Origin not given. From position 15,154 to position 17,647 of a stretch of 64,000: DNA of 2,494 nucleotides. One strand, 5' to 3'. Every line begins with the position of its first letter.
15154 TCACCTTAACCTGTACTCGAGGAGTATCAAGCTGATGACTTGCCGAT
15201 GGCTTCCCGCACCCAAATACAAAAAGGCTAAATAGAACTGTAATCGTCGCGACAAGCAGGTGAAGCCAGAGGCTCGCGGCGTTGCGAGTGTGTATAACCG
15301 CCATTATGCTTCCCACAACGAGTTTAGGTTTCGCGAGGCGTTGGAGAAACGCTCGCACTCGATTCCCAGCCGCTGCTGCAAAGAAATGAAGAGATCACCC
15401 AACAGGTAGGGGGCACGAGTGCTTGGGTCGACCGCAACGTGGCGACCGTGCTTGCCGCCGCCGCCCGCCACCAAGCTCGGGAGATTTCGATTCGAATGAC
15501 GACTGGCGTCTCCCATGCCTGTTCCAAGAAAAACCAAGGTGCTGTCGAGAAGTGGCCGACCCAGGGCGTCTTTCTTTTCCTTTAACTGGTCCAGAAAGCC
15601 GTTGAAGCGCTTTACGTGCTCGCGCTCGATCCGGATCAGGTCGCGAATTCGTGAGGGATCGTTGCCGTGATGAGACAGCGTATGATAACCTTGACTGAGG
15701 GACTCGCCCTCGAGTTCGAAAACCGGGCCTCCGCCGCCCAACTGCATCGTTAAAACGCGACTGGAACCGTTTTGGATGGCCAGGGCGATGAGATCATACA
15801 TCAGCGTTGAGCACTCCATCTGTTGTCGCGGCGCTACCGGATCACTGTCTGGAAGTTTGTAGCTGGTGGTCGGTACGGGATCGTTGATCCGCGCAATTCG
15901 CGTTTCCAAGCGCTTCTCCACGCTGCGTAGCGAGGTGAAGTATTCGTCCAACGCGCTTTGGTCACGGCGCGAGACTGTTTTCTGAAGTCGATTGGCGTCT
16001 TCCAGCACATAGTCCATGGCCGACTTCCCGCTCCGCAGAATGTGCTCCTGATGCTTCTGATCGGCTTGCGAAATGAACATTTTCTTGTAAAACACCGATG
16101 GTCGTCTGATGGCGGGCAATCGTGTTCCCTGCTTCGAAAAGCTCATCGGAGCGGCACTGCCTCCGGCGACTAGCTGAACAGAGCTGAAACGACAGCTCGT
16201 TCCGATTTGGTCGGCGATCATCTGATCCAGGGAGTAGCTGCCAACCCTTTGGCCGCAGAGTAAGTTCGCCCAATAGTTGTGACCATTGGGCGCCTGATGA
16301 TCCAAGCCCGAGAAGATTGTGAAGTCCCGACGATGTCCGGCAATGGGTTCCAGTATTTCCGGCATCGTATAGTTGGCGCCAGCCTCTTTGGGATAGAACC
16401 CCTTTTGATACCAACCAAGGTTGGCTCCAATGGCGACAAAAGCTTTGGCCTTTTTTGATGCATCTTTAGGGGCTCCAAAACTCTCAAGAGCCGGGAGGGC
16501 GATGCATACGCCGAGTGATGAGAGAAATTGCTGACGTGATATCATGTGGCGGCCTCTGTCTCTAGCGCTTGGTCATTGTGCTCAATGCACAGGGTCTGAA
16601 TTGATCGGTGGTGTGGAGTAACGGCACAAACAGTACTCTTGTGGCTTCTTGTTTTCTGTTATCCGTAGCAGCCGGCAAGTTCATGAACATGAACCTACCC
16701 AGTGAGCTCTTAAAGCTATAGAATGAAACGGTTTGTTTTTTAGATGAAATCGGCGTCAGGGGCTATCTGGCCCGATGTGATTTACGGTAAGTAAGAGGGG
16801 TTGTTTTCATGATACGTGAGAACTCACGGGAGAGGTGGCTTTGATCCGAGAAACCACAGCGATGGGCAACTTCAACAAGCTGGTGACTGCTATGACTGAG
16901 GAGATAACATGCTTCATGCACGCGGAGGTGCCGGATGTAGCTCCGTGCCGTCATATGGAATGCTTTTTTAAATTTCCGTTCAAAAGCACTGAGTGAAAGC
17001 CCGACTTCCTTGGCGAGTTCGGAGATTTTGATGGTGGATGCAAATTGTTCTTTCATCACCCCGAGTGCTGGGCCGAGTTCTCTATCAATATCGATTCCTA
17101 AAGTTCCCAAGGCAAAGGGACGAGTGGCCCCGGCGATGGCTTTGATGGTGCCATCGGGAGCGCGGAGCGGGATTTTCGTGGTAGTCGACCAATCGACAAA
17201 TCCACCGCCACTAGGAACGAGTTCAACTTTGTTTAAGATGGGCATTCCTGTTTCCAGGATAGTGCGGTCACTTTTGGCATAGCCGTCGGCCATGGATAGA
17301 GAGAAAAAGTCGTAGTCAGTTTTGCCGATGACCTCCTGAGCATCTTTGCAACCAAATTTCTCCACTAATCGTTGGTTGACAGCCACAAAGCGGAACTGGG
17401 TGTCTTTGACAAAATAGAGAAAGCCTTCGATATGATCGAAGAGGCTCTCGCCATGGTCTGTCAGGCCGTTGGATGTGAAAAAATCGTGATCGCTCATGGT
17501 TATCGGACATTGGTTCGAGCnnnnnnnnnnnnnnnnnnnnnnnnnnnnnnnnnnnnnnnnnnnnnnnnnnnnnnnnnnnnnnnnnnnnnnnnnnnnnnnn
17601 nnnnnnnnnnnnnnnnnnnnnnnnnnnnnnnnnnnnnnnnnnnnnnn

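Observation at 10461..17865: Integrase-free 7,060-bp unit that looks like a circle integrated by single crossover into the ADH 3' end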

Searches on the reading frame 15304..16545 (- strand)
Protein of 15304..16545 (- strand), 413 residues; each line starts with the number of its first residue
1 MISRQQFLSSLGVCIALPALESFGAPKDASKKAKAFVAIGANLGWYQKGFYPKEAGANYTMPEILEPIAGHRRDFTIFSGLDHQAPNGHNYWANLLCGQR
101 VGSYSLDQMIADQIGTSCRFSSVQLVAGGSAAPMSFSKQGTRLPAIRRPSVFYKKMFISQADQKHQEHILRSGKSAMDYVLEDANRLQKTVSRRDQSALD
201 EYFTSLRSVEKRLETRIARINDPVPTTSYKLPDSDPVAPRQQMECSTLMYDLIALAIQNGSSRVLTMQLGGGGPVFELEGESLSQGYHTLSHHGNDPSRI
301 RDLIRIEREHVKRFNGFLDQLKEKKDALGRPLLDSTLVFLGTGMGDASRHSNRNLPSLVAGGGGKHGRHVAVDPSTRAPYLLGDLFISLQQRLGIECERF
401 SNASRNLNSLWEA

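Call 11: search_protein_families(library=pfam, proteins=[window:15304-16545:-])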
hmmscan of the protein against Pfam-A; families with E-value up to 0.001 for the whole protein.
window:15304-16545:- (413 aa): 1 family
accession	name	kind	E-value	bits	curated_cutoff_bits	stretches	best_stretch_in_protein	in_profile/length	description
PF07586.16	HXXSHH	-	1.1e-61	209.6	30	1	36-314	2-306/307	Protein of unknown function (DUF1552)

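Call 64: find_homologous_proteins(query=window:15304-16545:-, max_evalue=1e-80)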
Query window:15304-16545:- (413 aa): 889 proteins with E <= 1e-80 among 8000 candidates; the best 120 are listed.
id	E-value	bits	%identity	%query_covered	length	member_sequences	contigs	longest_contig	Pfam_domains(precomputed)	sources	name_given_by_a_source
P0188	9.8e-276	932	100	100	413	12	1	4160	PF07586.17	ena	-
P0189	9.2e-243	823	88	100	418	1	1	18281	PF07586.17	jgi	jgi:hypothetical protein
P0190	2.2e-215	733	76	100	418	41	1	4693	PF07586.17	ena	-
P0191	2.0e-178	611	63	99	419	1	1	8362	PF07586.17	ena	-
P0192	2.3e-175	601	63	100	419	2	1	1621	PF07586.17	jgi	jgi:hypothetical protein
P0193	5.8e-171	587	63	100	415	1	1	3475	PF07586.17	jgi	jgi:hypothetical protein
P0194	3.4e-170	584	62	100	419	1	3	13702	PF07586.17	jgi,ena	-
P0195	1.5e-163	563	59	99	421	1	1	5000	PF07586.17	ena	-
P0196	2.3e-160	552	59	99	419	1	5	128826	PF07586.17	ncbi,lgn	-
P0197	2.9e-160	552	59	99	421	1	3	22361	PF07586.17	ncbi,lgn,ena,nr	ncbi:MAG: DUF1552 domain-containing protein [Lentisphaeraceae bacterium]|nr:DUF1552 domain-containin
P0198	3.4e-160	551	60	99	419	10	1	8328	PF07586.17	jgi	-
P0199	3.5e-160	551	59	99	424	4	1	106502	PF07586.17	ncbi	ncbi:MAG: DUF1552 domain-containing protein [Synoicihabitans sp.]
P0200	4.2e-160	551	60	99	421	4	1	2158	PF07586.17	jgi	jgi:hypothetical protein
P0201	2.7e-159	548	58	99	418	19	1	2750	PF07586.17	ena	-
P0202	5.1e-159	548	60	99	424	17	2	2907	PF07586.17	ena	-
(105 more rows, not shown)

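Call 65: find_encoding_contigs(protein=P0189, flank=10000, max_places=3)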
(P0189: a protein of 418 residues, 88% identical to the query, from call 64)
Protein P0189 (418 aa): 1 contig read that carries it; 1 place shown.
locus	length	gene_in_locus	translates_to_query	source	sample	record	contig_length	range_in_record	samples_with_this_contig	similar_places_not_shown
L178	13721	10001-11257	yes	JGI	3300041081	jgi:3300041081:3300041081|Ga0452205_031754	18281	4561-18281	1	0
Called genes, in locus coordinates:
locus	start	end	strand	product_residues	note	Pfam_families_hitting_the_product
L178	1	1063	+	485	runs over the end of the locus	PF00884:Sulfatase, PF01663:Phosphodiest (faint), PF16347:SGSH_C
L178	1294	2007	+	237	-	PF23564:EF-hand_FSTL1 (faint), PF00036:EF-hand_1 (faint), PF13202:EF-hand_5 (faint), PF13405:EF-hand_6 (faint), PF13833:EF-hand_8 (faint), PF13499:EF-hand_7 (weak)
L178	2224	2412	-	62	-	-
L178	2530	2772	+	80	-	-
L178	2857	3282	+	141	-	-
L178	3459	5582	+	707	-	PF01564:Spermine_synth (weak)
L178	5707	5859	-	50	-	-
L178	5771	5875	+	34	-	-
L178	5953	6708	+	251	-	-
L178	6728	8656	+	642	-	PF19805:DUF6288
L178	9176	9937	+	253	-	PF00392:GntR, PF07702:UTRA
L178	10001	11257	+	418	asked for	PF07586:HXXSHH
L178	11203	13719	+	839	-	?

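Call 66: find_encoding_contigs(protein=P0190, flank=8000, max_places=4)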
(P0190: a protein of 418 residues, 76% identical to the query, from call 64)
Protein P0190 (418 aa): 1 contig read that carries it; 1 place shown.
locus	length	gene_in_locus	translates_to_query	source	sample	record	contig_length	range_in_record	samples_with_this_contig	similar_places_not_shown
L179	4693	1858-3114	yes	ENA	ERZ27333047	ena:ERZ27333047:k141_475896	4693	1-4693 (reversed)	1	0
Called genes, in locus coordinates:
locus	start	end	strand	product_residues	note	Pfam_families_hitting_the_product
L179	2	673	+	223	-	?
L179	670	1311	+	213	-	PF00440:TetR_N, PF16925:TetR_C_13, PF21993:TetR_C_13_2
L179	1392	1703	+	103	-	PF02627:CMD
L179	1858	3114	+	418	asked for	PF07586:HXXSHH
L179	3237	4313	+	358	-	-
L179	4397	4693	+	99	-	?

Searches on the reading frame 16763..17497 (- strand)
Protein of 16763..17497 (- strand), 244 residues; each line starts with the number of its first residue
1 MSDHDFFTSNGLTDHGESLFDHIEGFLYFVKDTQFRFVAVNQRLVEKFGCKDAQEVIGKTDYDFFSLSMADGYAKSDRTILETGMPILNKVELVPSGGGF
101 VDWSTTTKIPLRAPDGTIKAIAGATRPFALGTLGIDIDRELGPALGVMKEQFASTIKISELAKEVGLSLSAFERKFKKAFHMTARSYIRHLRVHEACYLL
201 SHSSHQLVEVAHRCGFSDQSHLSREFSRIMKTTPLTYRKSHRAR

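Call 11: search_protein_families(library=pfam, proteins=[window:16763-17497:-])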
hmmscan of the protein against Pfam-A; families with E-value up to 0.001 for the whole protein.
window:16763-17497:- (244 aa): 3 families
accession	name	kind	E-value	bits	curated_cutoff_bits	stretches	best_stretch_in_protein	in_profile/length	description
PF12833.13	HTH_18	-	1.2e-22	80.4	33.6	1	161-239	1-79/80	Helix-turn-helix domain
PF00165.29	HTH_AraC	-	2.7e-16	59.7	26.6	2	148-189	1-42/42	Bacterial regulatory helix-turn-helix proteins, AraC family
PF08448.16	PAS_4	-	3e-12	47.2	23.1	1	26-125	7-102/110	PAS fold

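Call 25: find_encoding_contigs(protein=window:16763-17497:-, flank=10000, max_places=10)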
Protein window:16763-17497:- (244 aa): 23 contigs read that carry it; 10 places shown.
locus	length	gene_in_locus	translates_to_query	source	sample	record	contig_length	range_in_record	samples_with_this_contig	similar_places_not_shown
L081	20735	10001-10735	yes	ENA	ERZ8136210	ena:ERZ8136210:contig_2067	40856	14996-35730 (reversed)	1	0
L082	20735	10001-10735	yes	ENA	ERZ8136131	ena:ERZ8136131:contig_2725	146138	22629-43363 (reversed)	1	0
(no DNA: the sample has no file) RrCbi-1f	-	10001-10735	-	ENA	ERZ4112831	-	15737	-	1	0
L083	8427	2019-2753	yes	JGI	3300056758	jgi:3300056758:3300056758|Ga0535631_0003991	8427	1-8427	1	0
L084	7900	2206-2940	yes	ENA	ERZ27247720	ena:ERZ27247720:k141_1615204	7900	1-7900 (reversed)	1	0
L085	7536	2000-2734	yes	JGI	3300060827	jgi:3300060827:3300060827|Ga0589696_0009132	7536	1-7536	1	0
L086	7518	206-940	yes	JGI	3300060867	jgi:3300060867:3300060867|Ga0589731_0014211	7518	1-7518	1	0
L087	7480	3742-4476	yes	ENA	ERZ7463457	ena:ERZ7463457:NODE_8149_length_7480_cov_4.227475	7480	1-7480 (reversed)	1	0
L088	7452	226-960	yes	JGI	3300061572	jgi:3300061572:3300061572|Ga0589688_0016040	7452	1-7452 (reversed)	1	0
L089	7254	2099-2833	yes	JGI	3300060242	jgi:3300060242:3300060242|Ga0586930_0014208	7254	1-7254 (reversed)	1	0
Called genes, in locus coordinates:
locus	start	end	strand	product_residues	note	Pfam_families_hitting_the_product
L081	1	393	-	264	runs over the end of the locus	-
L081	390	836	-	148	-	PF02472:ExbD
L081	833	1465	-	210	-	PF01618:MotA_ExbB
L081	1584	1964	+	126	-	PF08761:dUTPase_2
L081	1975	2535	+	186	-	PF00156:Pribosyltran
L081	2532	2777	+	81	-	PF02597:ThiS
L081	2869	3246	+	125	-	PF02391:MoaE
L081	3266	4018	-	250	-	PF03372:Exo_endo_phos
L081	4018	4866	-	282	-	PF13740:ACT_6, PF00551:Formyl_trans_N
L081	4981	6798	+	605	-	PF07690:MFS_1, PF00083:Sugar_tr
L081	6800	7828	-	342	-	PF01408:GFO_IDH_MocA, PF22725:GFO_IDH_MocA_C3, PF02894:GFO_IDH_MocA_C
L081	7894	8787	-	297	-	PF07963:N_methyl (weak)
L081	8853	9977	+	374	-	PF08240:ADH_N, PF16912:Glu_dehyd_C, PF00107:ADH_zinc_N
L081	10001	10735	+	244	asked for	PF08448:PAS_4, PF00165:HTH_AraC (weak), PF12833:HTH_18, PF00165:HTH_AraC (weak)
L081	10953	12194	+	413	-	PF07586:HXXSHH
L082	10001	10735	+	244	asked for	PF08448:PAS_4, PF00165:HTH_AraC (weak), PF12833:HTH_18, PF00165:HTH_AraC (weak)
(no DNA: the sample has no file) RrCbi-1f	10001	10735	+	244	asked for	PF08448:PAS_4, PF00165:HTH_AraC (weak), PF12833:HTH_18, PF00165:HTH_AraC (weak)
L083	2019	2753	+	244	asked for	PF08448:PAS_4, PF00165:HTH_AraC (weak), PF12833:HTH_18, PF00165:HTH_AraC (weak)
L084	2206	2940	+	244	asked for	PF08448:PAS_4, PF00165:HTH_AraC (weak), PF12833:HTH_18, PF00165:HTH_AraC (weak)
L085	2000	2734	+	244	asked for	PF08448:PAS_4, PF00165:HTH_AraC (weak), PF12833:HTH_18, PF00165:HTH_AraC (weak)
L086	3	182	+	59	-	?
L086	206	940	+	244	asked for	PF08448:PAS_4, PF00165:HTH_AraC (weak), PF12833:HTH_18, PF00165:HTH_AraC (weak)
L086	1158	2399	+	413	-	PF07586:HXXSHH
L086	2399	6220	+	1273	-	PF07635:PSCyt1 (faint), PF07626:PSD3, PF07637:PSD5, PF07631:PSD4, PF07627:PSCyt3, PF07624:PSD2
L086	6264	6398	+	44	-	-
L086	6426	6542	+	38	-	-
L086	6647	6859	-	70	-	PF01557:FAA_hydrolase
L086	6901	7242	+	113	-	PF00107:ADH_zinc_N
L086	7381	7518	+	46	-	?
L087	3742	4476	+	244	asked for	PF08448:PAS_4, PF00165:HTH_AraC (weak), PF12833:HTH_18, PF00165:HTH_AraC (weak)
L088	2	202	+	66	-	?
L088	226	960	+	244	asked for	PF08448:PAS_4, PF00165:HTH_AraC (weak), PF12833:HTH_18, PF00165:HTH_AraC (weak)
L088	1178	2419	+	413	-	PF07586:HXXSHH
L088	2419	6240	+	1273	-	PF07635:PSCyt1 (faint), PF07626:PSD3, PF07637:PSD5, PF07631:PSD4, PF07627:PSCyt3, PF07624:PSD2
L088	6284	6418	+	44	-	-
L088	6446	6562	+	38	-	-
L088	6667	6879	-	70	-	PF01557:FAA_hydrolase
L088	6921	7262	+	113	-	PF00107:ADH_zinc_N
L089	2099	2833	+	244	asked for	PF08448:PAS_4, PF00165:HTH_AraC (weak), PF12833:HTH_18, PF00165:HTH_AraC (weak)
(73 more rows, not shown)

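Call 28: find_homologous_proteins(query=window:16763-17497:-, max_evalue=1e-30)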
Query window:16763-17497:- (244 aa): 139 proteins with E <= 1e-30 among 601 candidates; the best 120 are listed.
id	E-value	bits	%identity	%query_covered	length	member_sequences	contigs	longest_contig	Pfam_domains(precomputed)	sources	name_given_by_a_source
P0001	7.0e-159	544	100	100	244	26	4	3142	PF12833.14,PF08448.17,PF00165.30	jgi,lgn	jgi:AraC-like DNA-binding protein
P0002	9.2e-136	469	86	100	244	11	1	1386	PF12833.14,PF08448.17,PF00165.30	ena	-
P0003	1.0e-129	449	82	100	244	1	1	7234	PF12833.14,PF08448.17,PF00165.30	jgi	-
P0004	2.7e-129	448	82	100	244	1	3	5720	PF12833.14,PF08448.17,PF00165.30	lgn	-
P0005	2.9e-128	444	80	100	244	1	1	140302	PF12833.14,PF08448.17,PF00165.30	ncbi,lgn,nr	ncbi:MAG: AraC family transcriptional regulator [Verrucomicrobiae bacterium]|nr:AraC family transcri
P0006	8.4e-126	436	79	100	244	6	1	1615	PF12833.14,PF08448.17,PF00165.30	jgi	jgi:AraC-like DNA-binding protein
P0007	8.6e-124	430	78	100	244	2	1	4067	PF12833.14,PF08448.17,PF00165.30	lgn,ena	-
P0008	3.3e-121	421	77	100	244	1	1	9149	PF12833.14,PF08448.17,PF00165.30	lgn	-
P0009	4.8e-118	411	76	100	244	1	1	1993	PF12833.14,PF08448.17,PF00165.30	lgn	-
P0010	9.3e-118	410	76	99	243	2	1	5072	PF12833.14,PF08448.17,PF00165.30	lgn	-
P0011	6.1e-114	397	73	100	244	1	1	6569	PF12833.14,PF08448.17,PF00165.30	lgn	-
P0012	2.7e-106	372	90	77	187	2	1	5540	PF08448.17,PF00165.30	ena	-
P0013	1.6e-105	370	68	99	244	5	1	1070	PF12833.14,PF08448.17,PF00165.30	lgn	-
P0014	1.7e-103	363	68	98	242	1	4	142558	PF12833.14,PF08448.17,PF00165.30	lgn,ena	-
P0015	1.0e-99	351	65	100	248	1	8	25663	PF12833.14,PF08448.17,PF00165.30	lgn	-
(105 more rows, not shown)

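Call 29: find_encoding_contigs(protein=P0005, flank=10000, max_places=3)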
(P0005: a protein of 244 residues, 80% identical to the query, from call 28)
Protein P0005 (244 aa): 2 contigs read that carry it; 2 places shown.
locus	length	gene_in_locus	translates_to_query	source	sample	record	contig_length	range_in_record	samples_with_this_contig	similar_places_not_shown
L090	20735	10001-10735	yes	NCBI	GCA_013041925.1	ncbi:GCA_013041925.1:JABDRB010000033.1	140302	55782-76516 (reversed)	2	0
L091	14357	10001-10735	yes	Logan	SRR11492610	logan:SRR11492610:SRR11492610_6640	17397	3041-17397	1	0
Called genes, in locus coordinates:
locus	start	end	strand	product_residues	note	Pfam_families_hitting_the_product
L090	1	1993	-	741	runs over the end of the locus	-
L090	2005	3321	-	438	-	PF07394:DUF1501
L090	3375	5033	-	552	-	PF07583:PSCyt2, PF07587:PSD1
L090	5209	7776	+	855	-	PF23500:DUF7133, PF13646:HEAT_2 (weak), PF00034:Cytochrom_C (faint)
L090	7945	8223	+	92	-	PF00076:RRM_1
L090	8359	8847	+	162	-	-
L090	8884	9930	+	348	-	PF01408:GFO_IDH_MocA, PF02894:GFO_IDH_MocA_C, PF22725:GFO_IDH_MocA_C3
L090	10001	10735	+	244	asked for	PF08448:PAS_4, PF00165:HTH_AraC (weak), PF12833:HTH_18, PF00165:HTH_AraC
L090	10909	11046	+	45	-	-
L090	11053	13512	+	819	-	PF23500:DUF7133 (faint)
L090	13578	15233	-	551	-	PF00069:Pkinase, PF07714:PK_Tyr_Ser-Thr (weak)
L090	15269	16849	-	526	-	PF00884:Sulfatase, PF01663:Phosphodiest (faint), PF16347:SGSH_C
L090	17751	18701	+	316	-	PF01145:Band_7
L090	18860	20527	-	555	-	PF12831:FAD_oxidored, PF04820:Trp_halogenase (weak)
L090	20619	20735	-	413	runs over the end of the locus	PF06439:3keto-disac_hyd, PF20407:DUF1583_N (faint), PF06439:3keto-disac_hyd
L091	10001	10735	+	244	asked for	PF08448:PAS_4, PF00165:HTH_AraC (weak), PF12833:HTH_18, PF00165:HTH_AraC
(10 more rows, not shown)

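Call 30: find_encoding_contigs(protein=P0003, flank=10000, max_places=3)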
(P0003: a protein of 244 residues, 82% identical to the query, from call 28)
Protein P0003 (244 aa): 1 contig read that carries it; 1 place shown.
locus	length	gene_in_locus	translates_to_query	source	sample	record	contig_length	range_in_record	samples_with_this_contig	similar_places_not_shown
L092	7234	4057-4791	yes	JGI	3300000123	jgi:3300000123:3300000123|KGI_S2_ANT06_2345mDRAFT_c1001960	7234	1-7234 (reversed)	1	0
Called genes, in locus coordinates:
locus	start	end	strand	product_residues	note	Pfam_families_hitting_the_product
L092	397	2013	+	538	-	PF01566:Nramp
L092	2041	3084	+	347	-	PF01408:GFO_IDH_MocA, PF02894:GFO_IDH_MocA_C, PF22725:GFO_IDH_MocA_C3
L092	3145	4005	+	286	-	PF01261:AP_endonuc_2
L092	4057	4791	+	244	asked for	PF08448:PAS_4, PF12833:HTH_18, PF00165:HTH_AraC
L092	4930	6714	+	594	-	-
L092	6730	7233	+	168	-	?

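Call 31: find_encoding_contigs(protein=P0012, flank=10000, max_places=3)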
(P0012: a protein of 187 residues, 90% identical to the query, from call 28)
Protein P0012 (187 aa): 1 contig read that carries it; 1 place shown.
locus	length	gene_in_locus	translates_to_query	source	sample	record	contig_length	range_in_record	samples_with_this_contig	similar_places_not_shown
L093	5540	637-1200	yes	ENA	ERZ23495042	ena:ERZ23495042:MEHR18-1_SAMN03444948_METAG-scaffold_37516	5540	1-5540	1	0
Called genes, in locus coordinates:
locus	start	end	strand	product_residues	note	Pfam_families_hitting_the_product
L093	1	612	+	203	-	?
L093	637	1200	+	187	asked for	PF08448:PAS_4, PF00165:HTH_AraC (weak)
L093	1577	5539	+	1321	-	?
